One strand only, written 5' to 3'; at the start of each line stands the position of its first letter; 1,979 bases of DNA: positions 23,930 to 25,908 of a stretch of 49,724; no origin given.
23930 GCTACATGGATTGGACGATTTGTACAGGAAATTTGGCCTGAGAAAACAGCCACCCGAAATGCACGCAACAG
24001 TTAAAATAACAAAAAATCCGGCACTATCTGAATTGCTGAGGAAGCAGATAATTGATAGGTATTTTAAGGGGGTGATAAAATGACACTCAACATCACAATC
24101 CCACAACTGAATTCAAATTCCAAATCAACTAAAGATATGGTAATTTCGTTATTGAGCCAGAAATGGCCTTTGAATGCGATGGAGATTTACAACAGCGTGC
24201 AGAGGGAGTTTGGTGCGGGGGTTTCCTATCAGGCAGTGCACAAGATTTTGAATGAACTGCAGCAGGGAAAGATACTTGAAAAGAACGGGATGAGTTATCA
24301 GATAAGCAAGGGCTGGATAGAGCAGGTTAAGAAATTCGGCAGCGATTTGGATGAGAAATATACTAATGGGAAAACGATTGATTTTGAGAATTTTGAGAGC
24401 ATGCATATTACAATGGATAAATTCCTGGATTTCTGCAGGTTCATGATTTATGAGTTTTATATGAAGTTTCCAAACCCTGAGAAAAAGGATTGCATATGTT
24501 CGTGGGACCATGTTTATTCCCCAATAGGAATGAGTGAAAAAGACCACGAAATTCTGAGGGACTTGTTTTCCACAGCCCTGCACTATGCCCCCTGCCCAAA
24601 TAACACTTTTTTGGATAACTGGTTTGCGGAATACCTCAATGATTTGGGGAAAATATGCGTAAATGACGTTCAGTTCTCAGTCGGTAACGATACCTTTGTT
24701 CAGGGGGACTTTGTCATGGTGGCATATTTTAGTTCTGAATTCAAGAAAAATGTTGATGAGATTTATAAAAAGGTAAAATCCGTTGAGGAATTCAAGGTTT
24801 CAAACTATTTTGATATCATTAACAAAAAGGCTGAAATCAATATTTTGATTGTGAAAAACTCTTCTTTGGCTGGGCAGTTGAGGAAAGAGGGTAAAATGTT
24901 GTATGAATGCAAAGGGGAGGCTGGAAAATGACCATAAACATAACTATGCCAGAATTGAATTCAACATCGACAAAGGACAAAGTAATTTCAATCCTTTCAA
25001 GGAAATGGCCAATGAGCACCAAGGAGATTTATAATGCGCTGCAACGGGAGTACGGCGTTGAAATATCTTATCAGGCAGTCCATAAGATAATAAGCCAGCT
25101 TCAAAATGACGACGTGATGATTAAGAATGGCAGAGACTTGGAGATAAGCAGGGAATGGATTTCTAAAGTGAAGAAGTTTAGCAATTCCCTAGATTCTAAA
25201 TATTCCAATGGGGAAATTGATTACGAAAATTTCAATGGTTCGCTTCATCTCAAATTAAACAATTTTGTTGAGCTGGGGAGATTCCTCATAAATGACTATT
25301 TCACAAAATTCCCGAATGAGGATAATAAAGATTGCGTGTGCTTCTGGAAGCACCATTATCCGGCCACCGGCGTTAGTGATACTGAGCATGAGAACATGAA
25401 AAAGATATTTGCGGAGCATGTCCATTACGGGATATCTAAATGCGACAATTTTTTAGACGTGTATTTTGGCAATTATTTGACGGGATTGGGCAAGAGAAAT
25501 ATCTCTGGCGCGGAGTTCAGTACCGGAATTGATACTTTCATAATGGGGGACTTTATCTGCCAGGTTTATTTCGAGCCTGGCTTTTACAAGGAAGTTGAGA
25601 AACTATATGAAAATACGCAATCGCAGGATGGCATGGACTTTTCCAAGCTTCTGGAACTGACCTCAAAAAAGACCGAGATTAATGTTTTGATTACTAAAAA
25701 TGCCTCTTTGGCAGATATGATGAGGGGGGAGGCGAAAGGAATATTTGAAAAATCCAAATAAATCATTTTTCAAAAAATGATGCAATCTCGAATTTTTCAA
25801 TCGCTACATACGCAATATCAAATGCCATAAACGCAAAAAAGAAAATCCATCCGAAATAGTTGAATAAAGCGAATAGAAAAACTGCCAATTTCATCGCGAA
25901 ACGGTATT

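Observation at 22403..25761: Four tandem, translationally coupled paralogues of an unrecognised wHTH plus ~200-aa domain family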

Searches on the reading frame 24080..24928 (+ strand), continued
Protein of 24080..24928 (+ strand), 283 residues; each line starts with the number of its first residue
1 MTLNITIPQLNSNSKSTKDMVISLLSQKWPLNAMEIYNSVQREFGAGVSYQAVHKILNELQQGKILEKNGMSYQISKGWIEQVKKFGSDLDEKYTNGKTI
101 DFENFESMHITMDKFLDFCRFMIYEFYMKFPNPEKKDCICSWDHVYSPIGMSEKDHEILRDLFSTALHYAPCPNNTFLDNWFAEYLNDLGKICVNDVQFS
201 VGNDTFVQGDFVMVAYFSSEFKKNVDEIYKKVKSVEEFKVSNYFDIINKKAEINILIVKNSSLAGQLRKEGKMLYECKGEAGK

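Call 39: find_related_loci(query=A2, collection=genome_contigs, flank=10000)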
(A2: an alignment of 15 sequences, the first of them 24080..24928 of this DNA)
Query A2 (283 aa) in genome_contigs; peptide patterns used: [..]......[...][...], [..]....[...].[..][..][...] (x = any residue, [..] = any of these).
140 stretches matched a pattern; 108 encode a relative of the query (tblastn E <= 1e-3); the best 80 are kept; 75 distinct loci.
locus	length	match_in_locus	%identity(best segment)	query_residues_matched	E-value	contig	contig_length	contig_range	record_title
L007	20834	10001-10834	45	5-279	1e-84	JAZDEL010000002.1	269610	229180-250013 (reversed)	MAG: Candidatus Iainarchaeum archaeon isolate MEGAHIT-group-0.15 k141_7485310, whole genome shotgun sequence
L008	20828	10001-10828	40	1-276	2e-70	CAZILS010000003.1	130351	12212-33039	MAG TPA_asm: uncultured archaeon isolate SRP141376_co4_238 genome assembly, contig: NODE_149_length_130351_cov_17.020116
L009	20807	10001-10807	36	1-270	5e-60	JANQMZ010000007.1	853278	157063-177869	MAG: archaeon isolate PL23a_bin.47 k99_6018078, whole genome shotgun sequence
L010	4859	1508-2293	36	14-276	8e-57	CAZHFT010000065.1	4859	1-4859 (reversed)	MAG TPA_asm: uncultured archaeon isolate binchicken_co181_599 genome assembly, contig: NODE_40187_length_4859_cov_4.1513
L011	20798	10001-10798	36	10-275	2e-55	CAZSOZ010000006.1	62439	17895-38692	MAG TPA_asm: uncultured archaeon isolate SRP141376_co4_183 genome assembly, contig: NODE_833_length_62439_cov_12.437147,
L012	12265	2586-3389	35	10-280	6e-55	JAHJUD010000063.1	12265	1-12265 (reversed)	MAG: Candidatus Micrarchaeota archaeon isolate OS_PC_MetaG.mb.82 OS_PC_MetaG.mb.82_k141_222447, whole genome shotgun seq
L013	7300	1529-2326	33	12-283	2e-52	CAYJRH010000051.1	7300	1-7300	MAG TPA_asm: uncultured archaeon isolate ERP125453_co1_38 genome assembly, contig: NODE_12868_length_7300_cov_26.579158,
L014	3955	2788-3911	37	1-270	1e-50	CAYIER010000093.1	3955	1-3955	MAG TPA_asm: uncultured archaeon isolate ERP119705_co19_171 genome assembly, contig: NODE_38859_length_3955_cov_5.090000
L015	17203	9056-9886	38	1-280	2e-62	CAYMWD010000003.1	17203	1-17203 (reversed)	MAG TPA_asm: uncultured archaeon isolate SRP178699_co1_12 genome assembly, contig: NODE_4137_length_17203_cov_4.636692,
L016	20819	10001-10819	34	1-270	2e-50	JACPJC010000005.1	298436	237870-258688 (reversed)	MAG: Candidatus Iainarchaeum archaeon isolate NC_groundwater_457_Ag_B-0.1um_46_10 S34_3B_scaffold_200443, whole genome s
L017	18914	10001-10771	33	15-276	4e-47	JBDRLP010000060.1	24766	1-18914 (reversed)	MAG: Candidatus Iainarchaeum archaeon isolate MEGAHIT-group-1.784 k141_6934993, whole genome shotgun sequence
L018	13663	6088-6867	31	10-269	2e-45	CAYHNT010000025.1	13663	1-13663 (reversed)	MAG TPA_asm: uncultured archaeon isolate ERP119705_co13_431 genome assembly, contig: NODE_5601_length_13663_cov_7.303131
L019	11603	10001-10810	29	6-275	9e-45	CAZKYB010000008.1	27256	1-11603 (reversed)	MAG TPA_asm: uncultured archaeon isolate SRP342105_co1_296 genome assembly, contig: NODE_2286_length_27256_cov_5.717915,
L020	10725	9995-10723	33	1-245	2e-43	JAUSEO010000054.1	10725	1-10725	MAG: archaeon isolate E14_maxbin.202 E14_k141_1319659, whole genome shotgun sequence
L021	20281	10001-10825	43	1-275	2e-76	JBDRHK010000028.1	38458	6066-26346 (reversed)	MAG: Candidatus Iainarchaeum archaeon isolate MEGAHIT-group-1.513 k141_2776418, whole genome shotgun sequence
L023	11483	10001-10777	28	10-268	3e-39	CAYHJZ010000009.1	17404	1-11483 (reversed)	MAG TPA_asm: uncultured archaeon isolate ERP119705_co13_635 genome assembly, contig: NODE_4093_length_17404_cov_5.275347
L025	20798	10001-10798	27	10-276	5e-38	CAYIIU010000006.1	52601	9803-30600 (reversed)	MAG TPA_asm: uncultured archaeon isolate ERP119705_co23_96 genome assembly, contig: NODE_358_length_52601_cov_7.409679,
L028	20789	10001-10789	30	10-271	1e-37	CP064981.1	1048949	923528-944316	MAG: Candidatus Iainarchaeum archaeon isolate Fred_18-Q3-R57-64_BAT3C.431 chromosome, complete genome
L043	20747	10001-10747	30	17-271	1e-30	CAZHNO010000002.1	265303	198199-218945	MAG TPA_asm: uncultured archaeon isolate SRP263991_co2_691 genome assembly, contig: NODE_6_length_265303_cov_9.046850, w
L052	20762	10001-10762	29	16-272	4e-28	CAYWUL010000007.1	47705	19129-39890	MAG TPA_asm: uncultured archaeon isolate SRP178699_co2_500 genome assembly, contig: NODE_222_length_47705_cov_9.294607,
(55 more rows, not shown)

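Call 61: search_protein_families(library=padloc, proteins=[window:24080-24928:+], max_evalue=0.01)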
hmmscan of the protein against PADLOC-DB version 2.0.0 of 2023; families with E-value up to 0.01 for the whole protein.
window:24080-24928:+ (283 aa): 0 families

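Call 63: list_cluster_members(proteins=[P0006, P0008, P0012, P0015, P0020, P0050, P0100, P0014, P0013, P0150])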
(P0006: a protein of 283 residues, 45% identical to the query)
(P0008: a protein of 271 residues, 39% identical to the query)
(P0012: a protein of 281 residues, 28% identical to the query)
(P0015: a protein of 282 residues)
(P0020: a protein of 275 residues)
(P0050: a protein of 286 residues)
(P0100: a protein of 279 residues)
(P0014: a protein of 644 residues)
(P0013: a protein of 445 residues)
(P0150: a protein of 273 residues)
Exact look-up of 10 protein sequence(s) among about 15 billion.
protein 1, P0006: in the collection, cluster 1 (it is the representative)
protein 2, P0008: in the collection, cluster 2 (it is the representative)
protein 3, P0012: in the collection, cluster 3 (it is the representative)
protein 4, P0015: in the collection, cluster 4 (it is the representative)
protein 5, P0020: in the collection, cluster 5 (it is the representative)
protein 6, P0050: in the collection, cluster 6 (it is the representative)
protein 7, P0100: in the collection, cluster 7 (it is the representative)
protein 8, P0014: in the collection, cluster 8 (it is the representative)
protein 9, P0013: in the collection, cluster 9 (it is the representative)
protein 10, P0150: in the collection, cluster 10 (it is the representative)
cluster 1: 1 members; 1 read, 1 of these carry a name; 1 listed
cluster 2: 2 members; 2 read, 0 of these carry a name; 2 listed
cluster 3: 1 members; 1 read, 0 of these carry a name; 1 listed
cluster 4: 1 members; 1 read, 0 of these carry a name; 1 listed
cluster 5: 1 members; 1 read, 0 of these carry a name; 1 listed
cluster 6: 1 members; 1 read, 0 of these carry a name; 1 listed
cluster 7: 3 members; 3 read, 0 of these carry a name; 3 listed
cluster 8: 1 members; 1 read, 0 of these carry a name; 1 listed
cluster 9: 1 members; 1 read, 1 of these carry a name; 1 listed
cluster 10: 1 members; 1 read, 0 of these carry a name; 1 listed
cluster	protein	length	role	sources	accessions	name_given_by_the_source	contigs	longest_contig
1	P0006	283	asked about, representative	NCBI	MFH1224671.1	MAG: hypothetical protein V1676_02600 [Candidatus Diapherotrites archaeon]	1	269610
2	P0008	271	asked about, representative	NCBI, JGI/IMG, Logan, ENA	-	-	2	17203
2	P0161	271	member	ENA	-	-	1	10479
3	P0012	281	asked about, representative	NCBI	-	-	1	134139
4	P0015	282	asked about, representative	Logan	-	-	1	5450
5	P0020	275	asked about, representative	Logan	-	-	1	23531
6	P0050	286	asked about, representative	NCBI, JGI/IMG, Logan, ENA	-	-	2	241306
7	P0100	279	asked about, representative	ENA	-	-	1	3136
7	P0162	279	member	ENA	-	-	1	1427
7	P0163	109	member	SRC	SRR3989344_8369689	-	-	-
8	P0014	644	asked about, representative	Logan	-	-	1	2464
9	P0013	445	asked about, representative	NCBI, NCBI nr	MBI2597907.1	MAG: hypothetical protein HYW50_01795, partial [Candidatus Diapherotrites archaeon] | hypothetical protein [Candidatus Diapherotrites archaeon]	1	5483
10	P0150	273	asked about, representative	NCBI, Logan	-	-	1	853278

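Call 86: search_protein_families(library=pfam, proteins=[L003:8881-10143:+], max_evalue=0.001)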
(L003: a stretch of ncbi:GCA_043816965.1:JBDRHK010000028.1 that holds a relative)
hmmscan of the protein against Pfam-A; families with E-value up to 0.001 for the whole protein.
L003:8881-10143:+ (420 aa): 1 family
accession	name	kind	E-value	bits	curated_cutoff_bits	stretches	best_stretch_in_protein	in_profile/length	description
PF08495.15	FIST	-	2e-18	67.4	23.2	1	35-269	1-189/189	FIST N domain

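Call 99: search_dna_similar(query=window:24080-24928:+, collection=phages, mode=protein, max_evalue=0.001, max_rows=10)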
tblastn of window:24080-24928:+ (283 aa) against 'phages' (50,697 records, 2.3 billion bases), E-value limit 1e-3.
No match.

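Call 100: search_dna_similar(query=window:24080-24928:+, collection=plasmids, mode=protein, max_evalue=0.001, max_rows=10)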
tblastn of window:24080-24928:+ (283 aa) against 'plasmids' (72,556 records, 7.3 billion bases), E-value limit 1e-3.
No match.

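Call 101: find_related_loci(query=A2, collection=viral_contigs, flank=5000)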
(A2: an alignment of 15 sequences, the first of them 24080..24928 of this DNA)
Query A2 (283 aa) in viral_contigs; peptide patterns used: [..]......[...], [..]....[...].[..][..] (x = any residue, [..] = any of these).
14 stretches matched a pattern, but none encodes a relative of the query by tblastn (E <= 1e-3).

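Call 106: search_protein_families(library=pfam, proteins=[L001:15725-16726:+, L019:6375-7367:+, L023:8943-9926:+, L043:6515-7360:+, L043:610-2244:-, L025:4061-5410:-, L028:7302-8186:+, L052:13408-14661:-], max_evalue=0.00001)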
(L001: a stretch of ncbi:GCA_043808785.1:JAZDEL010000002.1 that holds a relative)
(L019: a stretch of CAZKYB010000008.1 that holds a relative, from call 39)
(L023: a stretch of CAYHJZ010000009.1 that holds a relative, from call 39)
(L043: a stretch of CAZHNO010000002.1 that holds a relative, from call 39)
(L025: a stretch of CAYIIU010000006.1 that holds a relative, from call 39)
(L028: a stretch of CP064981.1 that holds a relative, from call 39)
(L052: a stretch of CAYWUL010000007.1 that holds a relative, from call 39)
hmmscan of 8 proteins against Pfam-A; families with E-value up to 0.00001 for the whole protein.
L001:15725-16726:+ (334 aa): 0 families

L019:6375-7367:+ (331 aa): 3 families
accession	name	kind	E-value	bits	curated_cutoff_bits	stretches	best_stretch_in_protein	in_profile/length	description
PF00005.33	ABC_tran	-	1.7e-27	97.2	25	1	39-183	1-136/137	ABC transporter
PF13304.12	AAA_21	-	5.8e-11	43.4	27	1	154-215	236-299/304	AAA domain, putative AbiEii toxin, Type IV TA system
PF13732.12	DrrA1-3_C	-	1.8e-06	29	27.4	0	253-319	15-76/81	ATP-binding protein DrrA1-3-like, C-terminal domain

L023:8943-9926:+ (328 aa): 2 families
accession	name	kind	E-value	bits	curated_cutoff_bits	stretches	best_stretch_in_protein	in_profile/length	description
PF01728.25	FtsJ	-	2.5e-14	54.1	24.1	1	160-251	1-102/181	FtsJ-like methyltransferase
PF13489.12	Methyltransf_23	-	4.6e-06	26.9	27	1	169-246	11-87/164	Methyltransferase domain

L043:6515-7360:+ (282 aa): 1 family
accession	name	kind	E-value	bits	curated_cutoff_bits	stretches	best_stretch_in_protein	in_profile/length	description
PF01075.23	Glyco_transf_9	-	1.9e-23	83.5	22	1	74-255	47-241/247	Glycosyltransferase family 9 (heptosyltransferase)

L043:610-2244:- (545 aa): 3 families
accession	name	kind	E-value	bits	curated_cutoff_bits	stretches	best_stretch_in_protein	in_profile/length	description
PF09334.17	tRNA-synt_1g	-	7.4e-151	502.8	20.1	1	3-392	1-390/391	tRNA synthetases class I (M)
PF19303.5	Anticodon_3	-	6.3e-20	72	23.5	1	410-545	12-150/152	Anticodon binding domain of methionyl tRNA ligase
PF00133.28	tRNA-synt_1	-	3e-12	46.4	22.7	1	9-242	31-245/414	tRNA synthetases class I (I, L, M and V)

L025:4061-5410:- (450 aa): 2 families
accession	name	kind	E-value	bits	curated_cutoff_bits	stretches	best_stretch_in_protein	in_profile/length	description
PF00152.25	tRNA-synt_2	-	3.7e-124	414.2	25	1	115-427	1-308/308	tRNA synthetases class II (D, K and N)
PF01336.31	tRNA_anti-codon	-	4.7e-14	52.5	27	1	19-100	1-75/75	OB-fold nucleic acid binding domain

L028:7302-8186:+ (295 aa): 2 families
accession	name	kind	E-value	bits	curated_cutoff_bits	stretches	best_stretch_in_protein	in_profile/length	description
PF00293.34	NUDIX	-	2.6e-35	121.8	21.1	2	7-138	2-131/134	NUDIX domain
PF22327.2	Nudt16-like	-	3.3e-08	34.1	27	0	189-232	34-78/161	U8 snoRNA-decapping enzyme-like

L052:13408-14661:- (418 aa): 5 families
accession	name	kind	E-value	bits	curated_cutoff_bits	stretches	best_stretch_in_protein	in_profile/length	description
PF13649.12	Methyltransf_25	-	2e-11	44.8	27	1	263-354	1-97/97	Methyltransferase domain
PF00303.24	Thymidylat_synt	-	7.3e-11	42.1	24.3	1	91-202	109-224/266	Thymidylate synthase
PF13847.12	Methyltransf_31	-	1.4e-09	38.2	27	1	258-362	2-113/145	Methyltransferase domain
PF08241.18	Methyltransf_11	-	1.1e-08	36.1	21.2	1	264-358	1-95/95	Methyltransferase domain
PF13489.12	Methyltransf_23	-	4.9e-07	30.1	27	1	247-371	10-124/164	Methyltransferase domain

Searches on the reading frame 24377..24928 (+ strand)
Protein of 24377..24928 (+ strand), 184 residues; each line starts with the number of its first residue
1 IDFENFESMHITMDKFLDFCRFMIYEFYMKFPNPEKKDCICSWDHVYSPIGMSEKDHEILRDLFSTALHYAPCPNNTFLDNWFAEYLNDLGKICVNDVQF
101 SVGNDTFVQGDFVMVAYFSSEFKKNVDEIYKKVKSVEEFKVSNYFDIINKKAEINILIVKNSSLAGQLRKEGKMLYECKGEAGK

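Call 45: predict_structure(alignment_id=A4)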
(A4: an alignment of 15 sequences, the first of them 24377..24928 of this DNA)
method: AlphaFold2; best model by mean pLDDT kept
length: 184 residues; sequences in the alignment: 15
mean_pLDDT: 91.8   pTM: 0.86
mean pLDDT of the five models: 91.8, 91.6, 90.4, 90.4, 90.1
residues with pLDDT >= 90: 150; 70-90: 28; 50-70: 3; < 50: 3
segments of 3 or more residues with pLDDT < 50: 182-184
pLDDT, mean of each block of 10 residues (from residue 1): 86 94 94 95 90 90 92 96 94 93 93 96 94 94 88 96 97 88 46
secondary structure, 60 per line:
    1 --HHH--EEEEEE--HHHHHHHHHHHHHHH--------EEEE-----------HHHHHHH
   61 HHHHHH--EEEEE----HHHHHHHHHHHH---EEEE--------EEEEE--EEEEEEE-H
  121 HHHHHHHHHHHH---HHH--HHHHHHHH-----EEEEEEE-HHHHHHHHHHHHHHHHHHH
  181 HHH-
elements in order: E8-13 H16-30 E39-42 H54-66 E69-73 H78-89 E93-96 E105-109 E112-118 H120-132 H141-148 E154-160 H162-183

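Call 49: fold_search(model_id=the predicted structure, library=pdb)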
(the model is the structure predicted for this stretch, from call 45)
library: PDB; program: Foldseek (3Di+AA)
matches with E <= 10: 495; with E <= 0.001: 7
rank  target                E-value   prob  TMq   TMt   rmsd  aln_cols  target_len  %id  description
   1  5bpi_C                1.4e-04  1.00  0.47  0.36   7.4       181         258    8  Structure of TrmBL2, an archaeal chromatin protein, shows a novel mode of DNA binding. (released 2015-09-02)
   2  4a5z_B                1.4e-04  1.00  0.37  0.42   8.7       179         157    8  Structures of MITD1 (released 2012-11-14)
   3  5bpd_D                2.5e-04  1.00  0.46  0.35   7.0       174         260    7  Structure of TrmBL2, an archaeal chromatin protein, shows a novel mode of DNA binding. (released 2015-09-02)
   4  4a5z_A                2.5e-04  1.00  0.39  0.45   8.3       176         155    7  Structures of MITD1 (released 2012-11-14)
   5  5bpd_C                3.4e-04  1.00  0.45  0.34   7.3       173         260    8  Structure of TrmBL2, an archaeal chromatin protein, shows a novel mode of DNA binding. (released 2015-09-02)
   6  5bpi_D                3.8e-04  1.00  0.44  0.34   7.4       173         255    8  Structure of TrmBL2, an archaeal chromatin protein, shows a novel mode of DNA binding. (released 2015-09-02)
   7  2o8r_A                7.6e-04  1.00  0.45  0.15   7.2       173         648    8  Crystal Structure of Polyphosphate Kinase from Porphyromonas Gingivalis (released 2006-12-19)
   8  8s86_A                4.1e-03  0.93  0.41  0.22   9.5       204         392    9  human PLD3 homodimer structure (released 2024-05-15)
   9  1byr                  8.2e-03  1.00  0.50  0.58   5.2       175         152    9  CRYSTAL STRUCTURE OF A PHOSPHOLIPASE D FAMILY MEMBER, NUC FROM SALMONELLA TYPHIMURIUM (released 1999-10-19)
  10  8v08_A                1.1e-02  0.97  0.48  0.25   6.5       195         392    9  Crystal structure of human PLD4 co-crystallized with 5'Pi-ssDNA (released 2024-03-13)
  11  9vbh_A                1.1e-02  0.95  0.46  0.23   9.2       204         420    8  Cryo-EM structure of human PLD3 bound to ssDNA (poly(T)) (released 2025-12-24)
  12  4ggj                  1.4e-02  0.99  0.49  0.54   6.7       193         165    8  Crystal structure of Zucchini from mouse (mZuc / PLD6 / MitoPLD) (released 2012-10-10)
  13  8v08_B                1.4e-02  0.87  0.39  0.20   7.6       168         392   11  Crystal structure of human PLD4 co-crystallized with 5'Pi-ssDNA (released 2024-03-13)
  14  3hsi_A                4.4e-02  0.80  0.43  0.21   7.7       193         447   12  Crystal structure of phosphatidylserine synthase Haemophilus influenzae Rd KW20 (released 2009-06-30)
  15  3hsi_C                1.1e-01  0.51  0.39  0.19   8.0       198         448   11  Crystal structure of phosphatidylserine synthase Haemophilus influenzae Rd KW20 (released 2009-06-30)
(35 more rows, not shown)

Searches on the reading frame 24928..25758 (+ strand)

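Call 4: search_protein_families(library=pfam, proteins=[window:24928-25758:+], max_evalue=1)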
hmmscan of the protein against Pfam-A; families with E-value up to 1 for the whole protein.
window:24928-25758:+ (277 aa): 7 families
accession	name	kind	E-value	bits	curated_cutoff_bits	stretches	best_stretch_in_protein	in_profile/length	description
PF21100.3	MCM_C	-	0.002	18.4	27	1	31-68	21-57/64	MCM protein C-terminal winged helix-turn-helix domain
PF13565.12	HTH_32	-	0.06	14.3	33.7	1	16-54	34-72/73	Homeodomain-like domain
PF23159.1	WH_Rok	-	0.082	13.5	27.6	1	17-47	3-34/58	Repressor Rok winged helix domain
PF07106.19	TBPIP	-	0.084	13.2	22.8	1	28-62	16-46/62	TBPIP/Hop2 winged helix domain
PF08587.17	UBA_2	-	0.15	12.6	23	1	17-44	3-30/45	Ubiquitin associated domain (UBA)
PF13276.12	HTH_21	-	0.25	12.1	28.1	0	34-58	26-50/60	HTH-like domain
PF20299.4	NARF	-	0.34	11.7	25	1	32-94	15-76/112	Nucleotidyltransferase-Associated Rossmannoid Fold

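Call 5: search_protein_families(library=ncbifam, proteins=[window:24928-25758:+], max_evalue=1)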
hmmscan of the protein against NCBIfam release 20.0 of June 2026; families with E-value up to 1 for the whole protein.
window:24928-25758:+ (277 aa): 3 families
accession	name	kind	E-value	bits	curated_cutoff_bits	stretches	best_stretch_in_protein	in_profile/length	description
NF004170.0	PRK05638.1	equivalog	0.05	12.2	421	1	13-62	370-414/442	threonine synthase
NF058572.1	PenVAmdYxeL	equivalog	0.079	12.1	600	1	102-178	43-118/328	penicillin V amidase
NF033545.0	transpos_IS630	equivalog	0.14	11.6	100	1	17-59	62-109/299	IS630 family transposase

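Call 61: search_protein_families(library=padloc, proteins=[window:24928-25758:+], max_evalue=0.01)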
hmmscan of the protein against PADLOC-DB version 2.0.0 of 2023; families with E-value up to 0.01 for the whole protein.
window:24928-25758:+ (277 aa): 1 family
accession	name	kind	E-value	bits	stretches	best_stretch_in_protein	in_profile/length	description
PDLC02974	WH_III-A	-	0.0052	15.1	0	45-93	26-74/101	-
